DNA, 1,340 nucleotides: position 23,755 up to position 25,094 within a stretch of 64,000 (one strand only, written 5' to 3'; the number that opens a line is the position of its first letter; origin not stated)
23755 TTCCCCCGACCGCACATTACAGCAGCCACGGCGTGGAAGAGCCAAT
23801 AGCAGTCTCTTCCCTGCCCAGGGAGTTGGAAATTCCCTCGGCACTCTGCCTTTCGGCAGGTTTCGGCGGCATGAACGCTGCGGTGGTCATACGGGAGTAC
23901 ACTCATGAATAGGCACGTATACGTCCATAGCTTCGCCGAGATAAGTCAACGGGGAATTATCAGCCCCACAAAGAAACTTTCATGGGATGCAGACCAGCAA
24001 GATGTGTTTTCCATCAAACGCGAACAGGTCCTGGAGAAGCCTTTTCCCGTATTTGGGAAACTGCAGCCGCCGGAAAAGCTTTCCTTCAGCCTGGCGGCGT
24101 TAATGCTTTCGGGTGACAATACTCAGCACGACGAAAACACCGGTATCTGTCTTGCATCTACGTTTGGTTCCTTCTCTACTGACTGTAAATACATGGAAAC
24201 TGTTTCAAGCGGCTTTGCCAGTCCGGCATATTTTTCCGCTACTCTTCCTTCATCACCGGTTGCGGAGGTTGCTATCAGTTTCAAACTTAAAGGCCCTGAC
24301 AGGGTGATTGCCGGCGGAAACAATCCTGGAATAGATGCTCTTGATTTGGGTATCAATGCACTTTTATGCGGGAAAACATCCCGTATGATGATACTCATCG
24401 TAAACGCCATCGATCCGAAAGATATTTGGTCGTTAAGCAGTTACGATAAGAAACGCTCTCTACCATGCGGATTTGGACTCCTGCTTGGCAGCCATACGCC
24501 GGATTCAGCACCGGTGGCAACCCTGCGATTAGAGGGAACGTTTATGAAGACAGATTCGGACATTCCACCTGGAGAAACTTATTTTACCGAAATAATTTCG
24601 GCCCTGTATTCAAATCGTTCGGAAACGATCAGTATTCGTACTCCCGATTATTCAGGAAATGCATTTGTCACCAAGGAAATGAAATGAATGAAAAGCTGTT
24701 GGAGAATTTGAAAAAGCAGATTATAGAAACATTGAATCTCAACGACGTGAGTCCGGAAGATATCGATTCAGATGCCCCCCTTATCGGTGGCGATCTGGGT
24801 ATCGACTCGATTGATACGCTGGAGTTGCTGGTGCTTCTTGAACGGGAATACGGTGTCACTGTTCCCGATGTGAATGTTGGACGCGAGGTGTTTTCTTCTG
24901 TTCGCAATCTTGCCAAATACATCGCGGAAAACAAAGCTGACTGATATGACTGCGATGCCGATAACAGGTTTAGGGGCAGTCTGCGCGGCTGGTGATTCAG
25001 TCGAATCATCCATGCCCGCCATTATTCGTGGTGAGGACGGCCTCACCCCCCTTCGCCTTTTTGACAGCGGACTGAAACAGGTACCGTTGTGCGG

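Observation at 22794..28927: Orphan operon: two KS/CLF-like pairs, one ACP, NodB deacetylase, LolA-like carrier and a lipoprotein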

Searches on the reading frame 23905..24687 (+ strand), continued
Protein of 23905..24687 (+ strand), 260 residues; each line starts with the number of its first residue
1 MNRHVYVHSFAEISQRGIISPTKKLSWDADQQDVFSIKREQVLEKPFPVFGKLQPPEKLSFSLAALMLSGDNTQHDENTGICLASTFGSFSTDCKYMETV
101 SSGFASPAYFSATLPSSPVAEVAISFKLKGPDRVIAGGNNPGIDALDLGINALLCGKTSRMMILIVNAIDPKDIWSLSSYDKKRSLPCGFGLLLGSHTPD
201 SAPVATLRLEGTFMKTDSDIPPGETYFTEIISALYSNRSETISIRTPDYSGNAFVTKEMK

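Call 80: search_protein_families(library=ncbifam, proteins=[L020:5518-7158:-, L020:7391-8764:+, L020:987-2060:+, L020:2057-2641:+, L020:2641-3255:+, L020:3914-4867:+, L022:13022-14680:-, L022:14691-15644:-, L022:17221-18402:-], max_evalue=0.00001)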
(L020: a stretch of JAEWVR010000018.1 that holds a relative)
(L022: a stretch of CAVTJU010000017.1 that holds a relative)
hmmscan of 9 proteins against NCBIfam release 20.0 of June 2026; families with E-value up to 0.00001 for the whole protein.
L020:5518-7158:- (546 aa): 8 families
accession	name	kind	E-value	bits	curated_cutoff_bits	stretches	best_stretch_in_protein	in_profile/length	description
NF006871.0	PRK09367.1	subfamily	3.4e-151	504.4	524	1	24-538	3-497/505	histidine ammonia-lyase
TIGR01225.1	hutH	equivalog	3.3e-148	494.3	539.15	1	25-541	1-497/506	histidine ammonia-lyase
NF053541.1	FlxA_rubin_TAL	equivalog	2.3e-145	484.8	700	1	33-533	2-496/498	flexirubin biosynthesis tyrosine ammonia-lyase FlxA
TIGR04475.1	Phe_D_beta_mut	equivalog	9.6e-134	446.8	800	1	29-519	7-495/510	phenylalanine aminomutase (D-beta-phenylalanine forming)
TIGR03832.1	Tyr_2_3_mutase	equivalog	4.8e-131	437.7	501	1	28-527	2-501/507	tyrosine 2,3-aminomutase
TIGR01226.1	phe_am_lyase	equivalog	5e-96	322.5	519.15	1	20-521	28-531/680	phenylalanine ammonia-lyase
NF041222.1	BagA_FevW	exception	1.6e-87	294.3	1000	1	27-535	3-516/529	bagremycin/ferroverdin biosynthesis tyrosine ammonia-lyase BagA/FevW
TIGR04473.1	taxol_Phe_23mut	exception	3.8e-62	210.5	1250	1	46-510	50-515/687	phenylalanine aminomutase (L-beta-phenylalanine forming)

L020:7391-8764:+ (457 aa): 22 families
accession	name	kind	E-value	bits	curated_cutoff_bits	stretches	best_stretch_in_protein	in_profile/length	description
TIGR04072.2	rSAM_ladder_B12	equivalog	6.2e-123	410.7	360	1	3-456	1-442/443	lipid biosynthesis B12-binding/radical SAM protein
TIGR04385.1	B12_rSAM_cofa1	equivalog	1.2e-58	199.4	450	1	18-403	18-413/438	B12 lower ligand biosynthesis radical SAM protein BzaD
TIGR04428.1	B12_rSAM_trp_MT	equivalog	3.4e-33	114.8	500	2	186-383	210-420/558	tryptophan 2-C-methyltransferase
NF045585.1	rSAM_slr0320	equivalog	1e-27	96.9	775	1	93-397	136-450/511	photosystem II high light acclimation radical SAM protein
TIGR04479.1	bcpD_PhpK_rSAM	subfamily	2.1e-25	89.1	600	1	110-355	163-405/504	PhpK family radical SAM P-methyltransferase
TIGR02026.1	BchE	equivalog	1.9e-23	83.1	481.35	1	19-359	21-363/497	magnesium-protoporphyrin IX monomethyl ester anaerobic oxidative cyclase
TIGR04367.1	HpnR_B12_rSAM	equivalog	9.1e-22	77.2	650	1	19-341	21-333/490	hopanoid C-3 methylase HpnR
NF033070.1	rSAM_AprD4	equivalog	7.9e-21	74.5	500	1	170-395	169-401/456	AprD4 family radical SAM diol-dehydratase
TIGR03471.1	HpnJ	equivalog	3.1e-19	69.2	577.6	1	193-393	197-396/472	hopanoid biosynthesis associated radical SAM protein HpnJ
TIGR04013.1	B12_SAM_MJ_1487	hypoth_equivalog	3.2e-19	69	251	1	91-362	64-334/382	TIGR04013 family B12-binding domain/radical SAM domain-containing protein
TIGR04014.1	B12_SAM_MJ_0865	equivalog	3.5e-19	68.9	360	1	94-353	67-328/434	methyl-coenzyme M reductase glutamine C-methyltransferase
TIGR04295.1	B12_rSAM_oligo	hypoth_equivalog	5.4e-15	55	400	1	17-312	22-312/422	TIGR04295 family B12-binding domain-containing radical SAM protein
NF038361.1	rSAM_Sden_1168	equivalog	8.1e-14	51.1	575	1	39-396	122-485/560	Sden_1168 family B12-binding radical SAM P-methyltransferase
NF050148.1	rSAM_ApyD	equivalog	6.4e-13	48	750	1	94-349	102-354/645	RiPP biosynthesis radical SAM protein ApyD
NF040542.1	rSAM_RCCLKC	equivalog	2.5e-11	43.4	450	1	20-363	13-354/423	arsinothricin biosynthesis radical SAM protein ArsL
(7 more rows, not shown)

L020:987-2060:+ (357 aa): 6 families
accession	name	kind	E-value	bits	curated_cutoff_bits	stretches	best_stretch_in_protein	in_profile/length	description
TIGR01946.1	rnfD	subfamily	2.6e-105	352.4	207.05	1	28-348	1-326/327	RnfABCDGE type electron transport complex subunit D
NF002011.0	PRK00816.1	equivalog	1.8e-77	260.8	415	2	170-349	177-349/352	electron transport complex subunit RsxD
NF041838.1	rnfD_Methano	equivalog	1.1e-60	205.5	400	2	25-168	5-152/285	Rnf electron transport complex subunit RnfD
TIGR01937.1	nqrB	equivalog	7.4e-59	199.7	349.9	1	30-340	93-403/413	NADH:ubiquinone reductase (Na(+)-transporting) subunit B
NF003756.0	PRK05349.1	equivalog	1.2e-58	199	414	1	54-340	116-390/406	NADH:ubiquinone reductase (Na(+)-transporting) subunit B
NF002181.0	PRK01024.1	equivalog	1.2e-39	136.5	792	2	202-340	344-492/503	Na(+)-transporting NADH-quinone reductase subunit B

L020:2057-2641:+ (194 aa): 11 families
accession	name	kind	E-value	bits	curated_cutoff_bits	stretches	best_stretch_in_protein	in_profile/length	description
TIGR01947.1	rnfG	subfamily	2.9e-28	99.3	102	1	17-182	4-183/187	RnfABCDGE type electron transport complex subunit G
NF041840.1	rnfG_Methano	equivalog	1.4e-27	96.5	230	1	7-185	5-185/189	Rnf electron transport complex subunit RnfG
NF045876.1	RnfG_DVU2794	exception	1.1e-23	83.7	205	1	8-180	2-175/190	RnfABCDGE type electron transport complex subunit G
NF003747.0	PRK05346.1-2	equivalog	3.6e-15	55.9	336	1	73-173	120-231/260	Na(+)-translocating NADH-quinone reductase subunit C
NF002519.0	PRK01908.1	equivalog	3.1e-14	53.1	178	1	16-181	11-189/209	electron transport complex subunit RsxG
TIGR01938.1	nqrC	equivalog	1.6e-13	50.9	144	1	65-188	113-249/251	NADH:ubiquinone reductase (Na(+)-transporting) subunit C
NF003749.0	PRK05346.1-5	equivalog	2.7e-12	46.6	255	1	69-175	120-236/261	Na(+)-translocating NADH-quinone reductase subunit C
NF003746.0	PRK05346.1-1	equivalog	1.1e-10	41.2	337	1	71-174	123-237/264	Na(+)-translocating NADH-quinone reductase subunit C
NF003750.0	PRK05346.2-1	equivalog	7.7e-08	32.2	352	1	88-190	112-224/225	Na(+)-translocating NADH-quinone reductase subunit C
NF003753.0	PRK05346.2-4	equivalog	2e-06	27.3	329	1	74-186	113-241/249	Na(+)-translocating NADH-quinone reductase subunit C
NF003755.0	PRK05346.2-6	equivalog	4.5e-06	25.7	563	1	84-161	167-242/310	Na(+)-translocating NADH-quinone reductase subunit C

L020:2641-3255:+ (204 aa): 11 families
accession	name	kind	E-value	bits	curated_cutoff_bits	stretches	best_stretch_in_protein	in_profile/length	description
NF009070.0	PRK12405.1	subfamily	6.9e-62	208.6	184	1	7-203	4-214/231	electron transport complex subunit RsxE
TIGR01948.1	rnfE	subfamily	1.5e-56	191.1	213.4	1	9-198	2-196/196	RnfABCDGE type electron transport complex subunit E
NF041839.1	rnfE_Methano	equivalog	9.7e-51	172.5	350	1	9-201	4-200/203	Rnf electron transport complex subunit RnfE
NF006777.0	PRK09292.1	equivalog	5.4e-37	127.6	235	1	4-198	4-204/209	NADH:ubiquinone reductase (Na(+)-transporting) subunit D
TIGR01939.1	nqrD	equivalog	7.5e-33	114.1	244.85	1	6-197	5-203/207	NADH:ubiquinone reductase (Na(+)-transporting) subunit D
TIGR01943.1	rnfA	subfamily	2.8e-17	63.8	229.3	1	10-157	6-159/190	RnfABCDGE type electron transport complex subunit A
NF003481.0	PRK05151.1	equivalog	5.7e-14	52.7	240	1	10-172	7-172/193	electron transport complex subunit RsxA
NF041835.1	rnfA_Methano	equivalog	4.5e-13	50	300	1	10-153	9-158/195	Rnf electron transport complex subunit RnfA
TIGR01940.1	nqrE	equivalog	5.9e-13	49.6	247.55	1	9-156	5-168/200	NADH:ubiquinone reductase (Na(+)-transporting) subunit E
NF002200.0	PRK01061.1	equivalog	3.1e-07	30.2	351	0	71-160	92-182/250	Na(+)-translocating NADH-quinone reductase subunit E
NF009108.0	PRK12456.1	equivalog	5e-06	26.8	398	0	10-159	8-169/199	Na(+)-translocating NADH-quinone reductase subunit E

L020:3914-4867:+ (317 aa): 68 families (the best 25 are shown)
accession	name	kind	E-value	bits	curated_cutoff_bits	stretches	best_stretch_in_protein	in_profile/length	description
NF005503.0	PRK07118.1-2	equivalog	6.1e-82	275.2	252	1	56-314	3-265/292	RnfABCDGE type electron transport complex subunit B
NF005504.0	PRK07118.1-3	equivalog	2.1e-76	257.1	437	1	55-315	4-268/293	Fe-S cluster domain-containing protein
NF041836.1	rnfB_Methano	equivalog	3.2e-72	243.2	445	1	53-313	5-263/265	Rnf electron transport complex subunit RnfB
NF005505.0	PRK07118.1-4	equivalog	8e-70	235.3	378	1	53-313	5-263/265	Fe-S cluster domain-containing protein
NF005506.0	PRK07118.1-5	equivalog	2.7e-61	207.4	388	1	57-311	8-261/279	Fe-S cluster domain-containing protein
TIGR01944.1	rnfB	subfamily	9.3e-33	113.4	68.7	2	56-146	5-93/190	RnfABCDGE type electron transport complex subunit B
NF003475.0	PRK05113.1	equivalog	5.7e-31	107.8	203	1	55-246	4-168/190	electron transport complex subunit RsxB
NF006446.0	PRK08764.1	equivalog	8.9e-18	64.5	220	1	86-142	7-62/139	Rnf electron transport complex subunit RnfB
NF005415.0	PRK06991.1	equivalog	2.1e-17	63.7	281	1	86-145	6-64/284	electron transport complex subunit RsxB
TIGR04105.1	FeFe_hydrog_B1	subfamily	2.3e-16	59.5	450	2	183-238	148-205/462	monomeric [FeFe] hydrogenase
NF058577.1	FdxA_fam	equivalog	2.1e-15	56.7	65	2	267-311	8-52/52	4Fe-4S ferredoxin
NF040864.1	HgcB_ferredoxin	equivalog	2.1e-15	56.3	99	2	264-313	12-62/93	mercury methylation ferredoxin HgcB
NF045874.1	Vhu_polyferre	exception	3.3e-15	55.7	600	2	229-312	95-174/381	F420-non-reducing hydrogenase associated-polyferredoxin VhuB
TIGR03294.1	FrhG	equivalog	6.3e-15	55.5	245.5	2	193-238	176-220/228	coenzyme F420 hydrogenase subunit gamma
NF038196.1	ferrodoxin_EFR1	subfamily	1.6e-14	54.6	75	1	263-313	181-230/242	EFR1 family ferrodoxin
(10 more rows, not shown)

L022:13022-14680:- (552 aa): 49 families (the best 25 are shown)
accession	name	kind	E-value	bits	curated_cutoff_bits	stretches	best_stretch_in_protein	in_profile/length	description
TIGR00711.1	efflux_EmrB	subfamily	2.2e-84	284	230.2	1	13-544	3-484/485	DHA2 family efflux MFS transporter permease subunit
NF000025.1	MFS_efflux_tcmA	exception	8.6e-62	209.6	999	1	14-415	28-429/538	tetracenomycin C efflux MFS transporter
NF000031.1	MFS_efflux_LmrA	exception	4.9e-47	160.7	850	1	10-415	29-435/484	lincomycin efflux MFS transporter Lmr(A)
NF000391.1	EmrB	exception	2.6e-43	148.4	925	1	16-418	15-419/501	multidrug efflux MFS transporter permease subunit EmrB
NF011571.1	PRK14995.1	subfamily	3.9e-41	141.3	701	1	10-437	4-432/493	SmvA family efflux MFS transporter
NF007799.0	PRK10504.1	subfamily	4.5e-40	137.9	426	1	15-429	13-425/471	multidrug transporter subunit MdtD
NF033896.2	MFS_LfrA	equivalog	5.2e-39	134.2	825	1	11-425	19-432/504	efflux MFS transporter LfrA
NF000060.1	MFS_efflux_LmrB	exception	3e-35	122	800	1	15-419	20-425/479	lincomycin efflux MFS transporter Lmr(B)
NF040856.1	FexB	exception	3.9e-35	121.6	950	1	23-415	25-418/469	chloramphenicol/florfenicol efflux MFS transporter FexB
NF000089.1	qac_MFS_AB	exception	3.6e-34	118.4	900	1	9-416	16-424/514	QacA/B family quaternary ammonium compound efflux MFS transporter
NF012180.1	tet_MFS_43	exception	1.4e-33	116.6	999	1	9-419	18-429/484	tetracycline efflux MFS transporter Tet(43)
NF012169.0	qepA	equivalog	4.3e-33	114.7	1075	1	11-415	20-420/511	fluoroquinolone efflux MFS transporter QepA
NF000218.1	FexA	exception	4.7e-32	111.2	900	1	24-414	33-426/475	chloramphenicol/florfenicol efflux MFS transporter FexA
NF040895.2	MFS_effux_SdrM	equivalog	2.2e-29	102.9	550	1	13-415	7-402/441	multidrug efflux MFS transporter SdrM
NF000009.1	tet_MFS_Tcr3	exception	3.5e-29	101.7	1000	1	13-439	32-465/512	tetracycline efflux MFS transporter Tcr3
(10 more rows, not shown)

L022:14691-15644:- (317 aa): 8 families
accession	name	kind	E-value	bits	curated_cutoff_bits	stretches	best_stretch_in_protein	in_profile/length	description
TIGR00128.1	fabD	equivalog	1.1e-43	149.8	260.9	1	13-294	3-286/290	ACP S-malonyltransferase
TIGR03131.1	malonate_mdcH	equivalog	2.1e-40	139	297.9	1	15-292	3-273/297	malonate decarboxylase subunit epsilon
NF045894.1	PKS_plus_SDR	equivalog_domain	1.2e-25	89.4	1740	1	8-291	527-811/1515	type I polyketide synthase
TIGR02813.1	omega_3_PfaA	subfamily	6.4e-19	66.3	1010.1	1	62-291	644-876/2582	polyketide-type polyunsaturated fatty acid synthase PfaA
NF037940.1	PKS_MbtD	equivalog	7e-16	57.5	1150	1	57-288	139-367/978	mycobactin polyketide synthase MbtD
NF041183.1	Pks2_ls1_myc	equivalog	9.6e-08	29.3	2400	1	80-286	602-805/2086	sulfolipid-1 biosynthesis phthioceranic/hydroxyphthioceranic acid synthase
NF037941.1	PKS_NbtC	equivalog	1.9e-07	29.5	1150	1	72-224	160-309/1027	nocobactin polyketide synthase NbtC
NF040607.1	mycolic_Pks13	equivalog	2.2e-06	25.4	2100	1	71-284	725-943/1680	polyketide synthase Pks13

L022:17221-18402:- (393 aa): 19 families
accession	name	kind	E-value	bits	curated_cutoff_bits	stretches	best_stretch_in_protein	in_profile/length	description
NF006124.0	PRK08268.1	subfamily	1.2e-40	139.9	508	1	4-240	6-243/507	3-hydroxyacyl-CoA dehydrogenase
NF004474.0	PRK05808.1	subfamily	1.2e-36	126.5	408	1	8-244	6-243/283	3-hydroxybutyryl-CoA dehydrogenase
NF005875.0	PRK07819.1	subfamily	1.4e-36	126.4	319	1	7-243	7-246/287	3-hydroxybutyryl-CoA dehydrogenase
NF008363.0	PRK11154.1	equivalog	1.5e-32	112.6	869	1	8-243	312-547/708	fatty acid oxidation complex subunit alpha FadJ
NF008727.0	PRK11730.1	equivalog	2e-30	105.8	870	1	10-240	318-548/717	fatty acid oxidation complex subunit alpha FadB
TIGR02279.1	PaaC-3OHAcCoADH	equivalog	1.1e-29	103.6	669.4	1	8-250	8-245/503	3-hydroxyacyl-CoA dehydrogenase PaaH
NF006722.0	PRK09260.1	equivalog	4.6e-29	101.6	429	1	10-240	7-239/289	3-hydroxyacyl-CoA dehydrogenase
NF006143.0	PRK08293.1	equivalog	9.7e-29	100.6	312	1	8-277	7-279/291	3-hydroxyacyl-CoA dehydrogenase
NF005715.0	PRK07530.1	equivalog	1.8e-28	99.8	420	1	8-241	7-241/292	3-hydroxybutyryl-CoA dehydrogenase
NF004699.0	PRK06035.1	equivalog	3.8e-28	98.5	500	1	7-252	5-253/294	3-hydroxyacyl-CoA dehydrogenase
TIGR02440.1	FadJ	equivalog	3.1e-27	95.2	968.45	1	8-242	307-541/699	fatty acid oxidation complex subunit alpha FadJ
TIGR02437.1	FadB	equivalog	1.9e-25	89.4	933.55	1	10-239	318-547/714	fatty acid oxidation complex subunit alpha FadB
TIGR02441.1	fa_ox_alpha_mit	equivalog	2.3e-25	88.8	964.65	1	7-277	337-605/737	fatty acid oxidation complex subunit alpha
NF004783.0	PRK06129.1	equivalog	5.4e-23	81.9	347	1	8-224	5-223/315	3-hydroxyacyl-CoA dehydrogenase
NF052272.1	Staph_FadB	exception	1.1e-22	80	999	1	9-307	7-305/752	3-hydroxyacyl-CoA dehydrogenase/crotonase FadB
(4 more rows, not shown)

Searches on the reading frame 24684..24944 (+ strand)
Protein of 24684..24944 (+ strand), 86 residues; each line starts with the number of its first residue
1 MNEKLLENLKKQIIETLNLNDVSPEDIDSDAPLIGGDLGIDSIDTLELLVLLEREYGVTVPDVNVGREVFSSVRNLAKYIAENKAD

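Call 4: search_protein_families(library=pfam, proteins=[window:24684-24944:+], max_evalue=0.01)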
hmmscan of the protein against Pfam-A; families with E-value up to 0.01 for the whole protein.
window:24684-24944:+ (86 aa): 1 family
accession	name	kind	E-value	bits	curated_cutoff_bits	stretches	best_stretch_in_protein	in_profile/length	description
PF00550.31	PP-binding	-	2.1e-10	41.2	20.8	1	19-80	13-67/67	Phosphopantetheine attachment site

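Call 5: search_protein_families(library=ncbifam, proteins=[window:24684-24944:+], max_evalue=0.01)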
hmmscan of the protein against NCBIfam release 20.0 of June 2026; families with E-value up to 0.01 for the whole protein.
window:24684-24944:+ (86 aa): 17 families
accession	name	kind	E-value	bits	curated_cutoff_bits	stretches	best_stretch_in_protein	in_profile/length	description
NF006617.0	PRK09184.1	subfamily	4.7e-20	71.4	70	1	2-85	11-95/96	phosphopantetheine-binding protein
TIGR00517.1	acyl_carrier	equivalog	1.3e-12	47.5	70.45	1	3-84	2-77/77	acyl carrier protein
NF002148.0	PRK00982.1-2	subfamily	8.5e-12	44.8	71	1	3-84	3-78/79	acyl carrier protein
NF002151.0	PRK00982.1-5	equivalog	6.5e-11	42.2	92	1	5-84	4-77/78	acyl carrier protein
NF005798.0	PRK07639.1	equivalog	2.8e-10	40.5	100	1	3-84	4-82/91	petrobactin biosynthesis protein AsbD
NF052616.1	ACP_for_OlsHI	equivalog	5.7e-10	39.4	130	1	19-85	17-82/83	ornithine lipid biosynthesis acyl carrier protein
NF002149.0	PRK00982.1-3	equivalog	8.7e-10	38.4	106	1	6-84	5-77/78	acyl carrier protein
NF058660.1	cispen_ACP_AmcB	equivalog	3.9e-09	36.6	80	1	10-83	7-78/80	cispentacin biosynthesis acyl carrier protein AmcB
NF005480.0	PRK07081.1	equivalog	3.2e-08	33.4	72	1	12-82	7-75/83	acyl carrier protein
NF009104.0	PRK12449.1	equivalog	3.6e-07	30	70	1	27-83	25-78/80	acyl carrier protein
NF002150.0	PRK00982.1-4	subfamily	6e-07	29.6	66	1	3-84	4-79/80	acyl carrier protein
NF002147.0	PRK00982.1-1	equivalog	7.5e-07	28.9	84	1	3-85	6-82/83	acyl carrier protein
NF003757.0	PRK05350.1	equivalog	5.4e-06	26.5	65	1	3-76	5-69/83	acyl carrier protein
NF040636.1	AcpM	exception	1.2e-05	25.3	146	1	12-81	12-76/93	meromycolate extension acyl carrier protein AcpM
NF003464.0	PRK05087.1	equivalog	1.7e-05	24.8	68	1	10-82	4-76/78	D-alanine--poly(phosphoribitol) ligase subunit DltC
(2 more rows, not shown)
